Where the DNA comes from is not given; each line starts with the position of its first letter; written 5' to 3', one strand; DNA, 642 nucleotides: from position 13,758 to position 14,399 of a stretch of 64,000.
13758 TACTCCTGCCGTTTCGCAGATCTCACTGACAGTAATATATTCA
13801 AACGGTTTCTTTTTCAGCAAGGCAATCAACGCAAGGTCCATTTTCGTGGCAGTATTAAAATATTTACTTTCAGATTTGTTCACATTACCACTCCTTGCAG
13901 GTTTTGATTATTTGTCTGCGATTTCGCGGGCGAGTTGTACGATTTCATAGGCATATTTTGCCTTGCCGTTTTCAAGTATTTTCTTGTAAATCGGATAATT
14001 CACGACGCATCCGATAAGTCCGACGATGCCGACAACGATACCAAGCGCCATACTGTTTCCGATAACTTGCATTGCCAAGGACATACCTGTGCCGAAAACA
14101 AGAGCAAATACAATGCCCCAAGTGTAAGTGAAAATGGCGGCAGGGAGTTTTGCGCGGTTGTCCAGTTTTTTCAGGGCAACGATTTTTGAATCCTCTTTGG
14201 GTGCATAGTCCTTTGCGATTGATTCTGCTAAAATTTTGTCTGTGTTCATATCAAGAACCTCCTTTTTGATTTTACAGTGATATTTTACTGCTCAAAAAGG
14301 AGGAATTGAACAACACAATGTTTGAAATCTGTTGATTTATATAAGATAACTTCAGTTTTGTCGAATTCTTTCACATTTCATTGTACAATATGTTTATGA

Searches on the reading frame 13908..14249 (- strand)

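Call 83: search_protein_families(library=pfam, proteins=[window:13908-14249:-], max_evalue=0.01)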
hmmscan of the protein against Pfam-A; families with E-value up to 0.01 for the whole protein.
window:13908-14249:- (113 aa): 1 family
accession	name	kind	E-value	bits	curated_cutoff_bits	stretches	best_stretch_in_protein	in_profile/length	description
PF04341.17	DUF485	-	0.0027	18.1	28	1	21-90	4-73/88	Protein of unknown function, DUF485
